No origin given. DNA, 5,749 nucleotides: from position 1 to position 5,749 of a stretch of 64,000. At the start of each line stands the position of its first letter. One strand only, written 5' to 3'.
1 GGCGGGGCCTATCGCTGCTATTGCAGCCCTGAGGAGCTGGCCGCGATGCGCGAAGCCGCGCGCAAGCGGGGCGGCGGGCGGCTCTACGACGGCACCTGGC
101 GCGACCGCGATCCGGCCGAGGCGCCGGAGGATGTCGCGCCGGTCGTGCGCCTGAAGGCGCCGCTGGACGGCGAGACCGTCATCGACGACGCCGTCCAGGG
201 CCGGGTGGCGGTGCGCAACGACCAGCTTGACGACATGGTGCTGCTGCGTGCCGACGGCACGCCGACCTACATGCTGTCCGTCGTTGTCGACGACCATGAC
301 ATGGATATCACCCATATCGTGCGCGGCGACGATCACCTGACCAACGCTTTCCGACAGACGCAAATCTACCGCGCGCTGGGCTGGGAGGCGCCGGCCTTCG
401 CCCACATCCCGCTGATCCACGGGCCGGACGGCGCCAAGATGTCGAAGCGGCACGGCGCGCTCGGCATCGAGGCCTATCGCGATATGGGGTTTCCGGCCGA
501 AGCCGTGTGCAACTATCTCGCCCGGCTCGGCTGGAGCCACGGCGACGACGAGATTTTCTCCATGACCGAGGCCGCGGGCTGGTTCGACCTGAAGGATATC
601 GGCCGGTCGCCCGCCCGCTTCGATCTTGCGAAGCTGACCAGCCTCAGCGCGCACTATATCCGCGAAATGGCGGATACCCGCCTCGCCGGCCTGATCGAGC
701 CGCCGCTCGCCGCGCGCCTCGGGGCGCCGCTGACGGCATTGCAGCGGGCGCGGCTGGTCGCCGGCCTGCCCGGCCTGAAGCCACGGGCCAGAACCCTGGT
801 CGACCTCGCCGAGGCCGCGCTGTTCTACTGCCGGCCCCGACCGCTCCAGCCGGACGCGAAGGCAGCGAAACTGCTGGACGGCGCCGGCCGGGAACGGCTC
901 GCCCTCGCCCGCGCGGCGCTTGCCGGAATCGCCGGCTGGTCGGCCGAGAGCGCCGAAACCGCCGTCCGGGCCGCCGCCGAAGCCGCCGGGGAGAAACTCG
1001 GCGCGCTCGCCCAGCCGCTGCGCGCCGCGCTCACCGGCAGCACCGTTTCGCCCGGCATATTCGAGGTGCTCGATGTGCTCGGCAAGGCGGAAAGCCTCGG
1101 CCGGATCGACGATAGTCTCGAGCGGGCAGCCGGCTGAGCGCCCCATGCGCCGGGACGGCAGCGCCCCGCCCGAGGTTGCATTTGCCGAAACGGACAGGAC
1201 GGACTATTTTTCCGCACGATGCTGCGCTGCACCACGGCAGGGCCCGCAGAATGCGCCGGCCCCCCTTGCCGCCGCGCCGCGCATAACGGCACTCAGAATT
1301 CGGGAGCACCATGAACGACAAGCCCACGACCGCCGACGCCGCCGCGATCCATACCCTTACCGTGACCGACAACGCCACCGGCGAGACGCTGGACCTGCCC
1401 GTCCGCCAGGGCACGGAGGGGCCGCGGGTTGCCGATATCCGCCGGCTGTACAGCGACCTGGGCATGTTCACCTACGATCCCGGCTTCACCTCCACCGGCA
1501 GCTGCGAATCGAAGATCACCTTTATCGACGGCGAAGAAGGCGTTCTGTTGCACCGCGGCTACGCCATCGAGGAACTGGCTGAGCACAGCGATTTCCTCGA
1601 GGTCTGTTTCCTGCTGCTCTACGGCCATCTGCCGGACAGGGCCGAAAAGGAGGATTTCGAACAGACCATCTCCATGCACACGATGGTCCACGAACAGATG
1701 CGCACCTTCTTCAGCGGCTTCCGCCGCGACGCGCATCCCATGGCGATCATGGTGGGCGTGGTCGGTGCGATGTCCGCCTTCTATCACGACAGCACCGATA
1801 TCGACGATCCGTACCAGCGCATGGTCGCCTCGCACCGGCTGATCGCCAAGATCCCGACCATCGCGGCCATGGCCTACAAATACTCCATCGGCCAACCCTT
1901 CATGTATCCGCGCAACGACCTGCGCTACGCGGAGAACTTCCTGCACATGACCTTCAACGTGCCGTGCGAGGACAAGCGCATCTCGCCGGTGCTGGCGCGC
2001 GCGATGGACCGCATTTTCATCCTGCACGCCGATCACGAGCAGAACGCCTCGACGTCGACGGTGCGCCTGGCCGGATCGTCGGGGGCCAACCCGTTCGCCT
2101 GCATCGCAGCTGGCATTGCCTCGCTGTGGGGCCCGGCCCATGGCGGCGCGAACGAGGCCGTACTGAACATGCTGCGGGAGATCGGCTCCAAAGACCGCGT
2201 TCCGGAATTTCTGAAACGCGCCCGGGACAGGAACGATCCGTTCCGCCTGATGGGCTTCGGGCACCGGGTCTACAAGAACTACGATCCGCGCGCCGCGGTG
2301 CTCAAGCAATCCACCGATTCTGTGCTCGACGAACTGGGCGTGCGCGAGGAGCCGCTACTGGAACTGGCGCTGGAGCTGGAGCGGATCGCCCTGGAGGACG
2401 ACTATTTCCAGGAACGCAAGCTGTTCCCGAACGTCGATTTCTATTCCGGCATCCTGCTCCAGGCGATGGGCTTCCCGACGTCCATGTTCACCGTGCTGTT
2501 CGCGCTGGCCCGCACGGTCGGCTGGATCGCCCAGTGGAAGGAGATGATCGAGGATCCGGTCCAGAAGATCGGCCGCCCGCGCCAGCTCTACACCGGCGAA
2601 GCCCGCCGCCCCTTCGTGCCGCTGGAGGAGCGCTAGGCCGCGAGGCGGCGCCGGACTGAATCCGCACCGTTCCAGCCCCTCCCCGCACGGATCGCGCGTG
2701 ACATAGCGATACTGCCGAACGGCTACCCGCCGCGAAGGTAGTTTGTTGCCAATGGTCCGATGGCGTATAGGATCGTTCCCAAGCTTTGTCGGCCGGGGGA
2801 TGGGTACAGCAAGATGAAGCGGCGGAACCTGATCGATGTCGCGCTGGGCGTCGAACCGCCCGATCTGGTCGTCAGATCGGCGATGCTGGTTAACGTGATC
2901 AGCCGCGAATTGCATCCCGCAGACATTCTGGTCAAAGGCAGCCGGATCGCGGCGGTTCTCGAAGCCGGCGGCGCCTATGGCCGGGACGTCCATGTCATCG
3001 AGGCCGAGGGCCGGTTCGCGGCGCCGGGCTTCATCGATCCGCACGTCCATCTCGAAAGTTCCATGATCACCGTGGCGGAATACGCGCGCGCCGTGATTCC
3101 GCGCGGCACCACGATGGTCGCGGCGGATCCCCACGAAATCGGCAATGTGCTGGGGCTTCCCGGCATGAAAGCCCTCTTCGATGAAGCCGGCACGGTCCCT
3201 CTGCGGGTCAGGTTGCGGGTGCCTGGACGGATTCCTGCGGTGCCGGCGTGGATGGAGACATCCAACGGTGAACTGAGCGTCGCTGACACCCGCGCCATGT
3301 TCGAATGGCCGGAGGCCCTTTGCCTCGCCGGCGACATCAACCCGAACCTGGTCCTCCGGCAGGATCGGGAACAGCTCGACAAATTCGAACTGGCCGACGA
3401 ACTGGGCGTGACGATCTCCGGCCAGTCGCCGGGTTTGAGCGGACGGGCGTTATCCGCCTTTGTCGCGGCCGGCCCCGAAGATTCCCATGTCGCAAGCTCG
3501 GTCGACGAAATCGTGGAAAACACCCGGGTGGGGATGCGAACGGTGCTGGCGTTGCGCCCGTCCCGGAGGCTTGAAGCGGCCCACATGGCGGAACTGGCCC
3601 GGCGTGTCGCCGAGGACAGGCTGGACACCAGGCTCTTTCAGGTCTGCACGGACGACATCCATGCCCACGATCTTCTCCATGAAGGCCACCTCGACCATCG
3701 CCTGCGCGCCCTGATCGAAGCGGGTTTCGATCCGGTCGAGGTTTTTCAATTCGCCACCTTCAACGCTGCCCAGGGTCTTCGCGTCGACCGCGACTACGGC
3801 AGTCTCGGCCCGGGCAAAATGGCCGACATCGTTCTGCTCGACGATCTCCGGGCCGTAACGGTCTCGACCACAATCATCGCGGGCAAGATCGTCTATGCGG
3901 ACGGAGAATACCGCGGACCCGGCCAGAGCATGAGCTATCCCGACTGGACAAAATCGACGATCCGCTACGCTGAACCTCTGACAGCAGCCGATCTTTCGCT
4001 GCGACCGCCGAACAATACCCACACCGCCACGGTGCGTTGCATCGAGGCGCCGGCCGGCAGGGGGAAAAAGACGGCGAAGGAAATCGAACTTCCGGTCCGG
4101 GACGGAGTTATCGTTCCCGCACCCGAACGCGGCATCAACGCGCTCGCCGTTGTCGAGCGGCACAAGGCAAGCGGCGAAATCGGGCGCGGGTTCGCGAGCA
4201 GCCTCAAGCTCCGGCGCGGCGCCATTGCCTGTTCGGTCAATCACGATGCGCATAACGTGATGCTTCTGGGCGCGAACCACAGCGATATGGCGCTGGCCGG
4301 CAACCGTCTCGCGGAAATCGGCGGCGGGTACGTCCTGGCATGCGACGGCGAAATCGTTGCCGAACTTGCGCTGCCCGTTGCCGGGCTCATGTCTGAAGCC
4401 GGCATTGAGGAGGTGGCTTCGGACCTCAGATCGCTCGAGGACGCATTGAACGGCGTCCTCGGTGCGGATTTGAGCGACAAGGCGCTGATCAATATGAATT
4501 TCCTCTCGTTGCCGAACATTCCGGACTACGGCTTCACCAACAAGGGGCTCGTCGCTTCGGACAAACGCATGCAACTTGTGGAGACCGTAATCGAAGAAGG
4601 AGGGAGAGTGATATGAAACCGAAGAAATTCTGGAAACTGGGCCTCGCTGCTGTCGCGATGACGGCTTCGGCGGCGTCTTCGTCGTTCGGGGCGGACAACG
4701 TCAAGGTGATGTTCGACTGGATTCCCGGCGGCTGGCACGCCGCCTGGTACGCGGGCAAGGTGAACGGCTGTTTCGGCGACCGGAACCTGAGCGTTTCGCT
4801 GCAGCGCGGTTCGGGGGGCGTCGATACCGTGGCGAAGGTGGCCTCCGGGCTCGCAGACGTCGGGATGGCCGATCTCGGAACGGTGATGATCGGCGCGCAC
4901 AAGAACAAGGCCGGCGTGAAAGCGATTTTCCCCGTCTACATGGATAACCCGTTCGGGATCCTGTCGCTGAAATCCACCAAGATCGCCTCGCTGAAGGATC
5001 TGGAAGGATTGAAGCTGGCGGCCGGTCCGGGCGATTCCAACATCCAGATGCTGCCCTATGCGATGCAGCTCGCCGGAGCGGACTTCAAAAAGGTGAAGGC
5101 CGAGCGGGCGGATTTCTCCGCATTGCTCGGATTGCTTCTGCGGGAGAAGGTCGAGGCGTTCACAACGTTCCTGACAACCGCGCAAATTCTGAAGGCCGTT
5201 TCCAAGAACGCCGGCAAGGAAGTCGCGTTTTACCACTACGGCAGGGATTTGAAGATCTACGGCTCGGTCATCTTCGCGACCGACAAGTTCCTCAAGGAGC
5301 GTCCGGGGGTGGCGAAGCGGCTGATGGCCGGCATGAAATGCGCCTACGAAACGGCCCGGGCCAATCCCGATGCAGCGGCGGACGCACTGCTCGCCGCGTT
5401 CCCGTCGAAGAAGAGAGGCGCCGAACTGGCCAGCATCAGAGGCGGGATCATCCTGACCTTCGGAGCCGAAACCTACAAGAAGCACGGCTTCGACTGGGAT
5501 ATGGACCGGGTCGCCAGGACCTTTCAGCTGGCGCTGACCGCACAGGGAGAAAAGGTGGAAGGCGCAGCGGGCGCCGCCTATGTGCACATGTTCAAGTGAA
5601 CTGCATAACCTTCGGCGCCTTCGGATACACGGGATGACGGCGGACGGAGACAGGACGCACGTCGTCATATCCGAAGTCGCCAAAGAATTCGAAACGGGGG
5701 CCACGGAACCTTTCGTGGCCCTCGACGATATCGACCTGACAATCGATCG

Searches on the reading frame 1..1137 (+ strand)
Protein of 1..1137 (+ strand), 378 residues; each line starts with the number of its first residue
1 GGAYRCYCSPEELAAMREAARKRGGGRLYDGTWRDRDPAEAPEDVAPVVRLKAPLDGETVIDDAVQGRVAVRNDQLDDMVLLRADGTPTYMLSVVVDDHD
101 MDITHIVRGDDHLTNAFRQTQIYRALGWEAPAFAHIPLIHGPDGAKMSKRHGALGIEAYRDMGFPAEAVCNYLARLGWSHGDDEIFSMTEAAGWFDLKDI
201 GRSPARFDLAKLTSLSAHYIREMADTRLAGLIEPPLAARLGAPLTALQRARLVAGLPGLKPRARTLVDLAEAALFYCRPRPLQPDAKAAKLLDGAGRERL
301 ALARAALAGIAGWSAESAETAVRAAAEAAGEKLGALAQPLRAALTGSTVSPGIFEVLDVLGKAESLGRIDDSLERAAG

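Call 56: search_protein_families(library=pfam, proteins=[window:1-1137:+], max_evalue=0.000001)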
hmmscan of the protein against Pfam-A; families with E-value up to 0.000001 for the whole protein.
window:1-1137:+ (378 aa): 2 families
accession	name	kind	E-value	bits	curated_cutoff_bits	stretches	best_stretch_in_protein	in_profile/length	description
PF00749.27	tRNA-synt_1c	-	2.3e-48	165.2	23.4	1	1-213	92-313/314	tRNA synthetases class I (E and Q), catalytic domain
PF19269.4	Anticodon_2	-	1.1e-29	104.1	23.6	1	245-371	10-139/141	Anticodon binding domain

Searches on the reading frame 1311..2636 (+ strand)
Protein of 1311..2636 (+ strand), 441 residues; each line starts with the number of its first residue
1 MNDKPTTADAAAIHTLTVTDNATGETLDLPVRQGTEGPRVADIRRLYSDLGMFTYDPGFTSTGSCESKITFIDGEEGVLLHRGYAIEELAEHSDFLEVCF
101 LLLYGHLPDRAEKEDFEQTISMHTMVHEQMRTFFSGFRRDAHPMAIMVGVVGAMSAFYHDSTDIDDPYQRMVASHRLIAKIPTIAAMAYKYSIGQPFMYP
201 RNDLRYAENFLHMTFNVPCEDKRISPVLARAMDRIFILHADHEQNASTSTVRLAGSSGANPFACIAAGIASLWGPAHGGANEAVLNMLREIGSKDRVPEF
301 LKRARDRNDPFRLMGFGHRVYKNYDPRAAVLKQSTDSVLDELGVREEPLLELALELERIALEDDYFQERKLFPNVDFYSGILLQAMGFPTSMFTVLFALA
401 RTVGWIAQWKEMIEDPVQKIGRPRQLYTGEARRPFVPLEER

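Call 56: search_protein_families(library=pfam, proteins=[window:1311-2636:+], max_evalue=0.000001)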
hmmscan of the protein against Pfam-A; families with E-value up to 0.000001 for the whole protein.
window:1311-2636:+ (441 aa): 1 family
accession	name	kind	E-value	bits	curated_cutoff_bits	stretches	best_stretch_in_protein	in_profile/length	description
PF00285.26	Citrate_synt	-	9.4e-139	462.8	27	1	58-424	1-357/357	Citrate synthase, C-terminal domain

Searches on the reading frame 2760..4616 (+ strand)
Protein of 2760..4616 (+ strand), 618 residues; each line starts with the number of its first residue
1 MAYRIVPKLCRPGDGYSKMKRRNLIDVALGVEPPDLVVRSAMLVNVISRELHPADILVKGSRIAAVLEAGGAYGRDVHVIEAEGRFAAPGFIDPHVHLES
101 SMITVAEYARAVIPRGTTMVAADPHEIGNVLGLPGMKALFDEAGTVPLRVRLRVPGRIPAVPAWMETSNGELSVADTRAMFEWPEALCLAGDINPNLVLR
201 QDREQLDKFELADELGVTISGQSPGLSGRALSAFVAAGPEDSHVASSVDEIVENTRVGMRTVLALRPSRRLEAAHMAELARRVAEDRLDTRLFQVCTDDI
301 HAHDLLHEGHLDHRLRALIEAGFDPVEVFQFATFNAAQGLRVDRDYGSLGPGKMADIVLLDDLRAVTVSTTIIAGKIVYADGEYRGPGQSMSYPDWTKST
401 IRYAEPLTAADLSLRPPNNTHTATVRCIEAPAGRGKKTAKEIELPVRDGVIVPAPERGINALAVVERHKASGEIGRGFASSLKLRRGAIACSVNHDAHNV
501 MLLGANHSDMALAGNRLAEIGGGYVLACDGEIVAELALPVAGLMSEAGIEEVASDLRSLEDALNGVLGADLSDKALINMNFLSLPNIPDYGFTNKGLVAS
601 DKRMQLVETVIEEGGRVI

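Call 56: search_protein_families(library=pfam, proteins=[window:2760-4616:+], max_evalue=0.000001)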
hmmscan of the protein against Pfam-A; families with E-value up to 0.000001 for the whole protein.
window:2760-4616:+ (618 aa): 3 families
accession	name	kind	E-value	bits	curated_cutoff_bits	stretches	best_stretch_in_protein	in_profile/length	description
PF13382.11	Adenine_deam_C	-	1.7e-48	164.7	27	1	440-602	7-167/169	Adenine deaminase C-terminal domain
PF01979.26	Amidohydro_1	-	3.6e-23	82.8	25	1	87-378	2-345/345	Amidohydrolase family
PF07969.17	Amidohydro_3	-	4.9e-11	43.2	29.7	0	323-379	407-472/472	Amidohydrolase family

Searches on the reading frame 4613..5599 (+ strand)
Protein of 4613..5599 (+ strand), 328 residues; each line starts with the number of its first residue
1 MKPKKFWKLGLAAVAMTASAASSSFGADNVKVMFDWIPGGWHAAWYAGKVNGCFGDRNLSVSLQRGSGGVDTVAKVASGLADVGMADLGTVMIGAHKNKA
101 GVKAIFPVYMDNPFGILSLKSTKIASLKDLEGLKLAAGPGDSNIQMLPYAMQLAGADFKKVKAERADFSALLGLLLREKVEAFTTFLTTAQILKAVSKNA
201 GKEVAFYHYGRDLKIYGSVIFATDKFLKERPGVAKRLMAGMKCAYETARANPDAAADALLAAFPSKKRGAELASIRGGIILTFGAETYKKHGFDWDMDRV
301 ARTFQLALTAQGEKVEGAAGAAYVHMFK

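Call 56: search_protein_families(library=pfam, proteins=[window:4613-5599:+], max_evalue=0.000001)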
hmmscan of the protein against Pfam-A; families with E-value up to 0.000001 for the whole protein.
window:4613-5599:+ (328 aa): 1 family
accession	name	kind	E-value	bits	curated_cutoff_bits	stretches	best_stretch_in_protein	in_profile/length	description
PF09084.16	NMT1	-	2.7e-29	103.1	20.5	1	42-255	4-216/216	NMT1/THI5 like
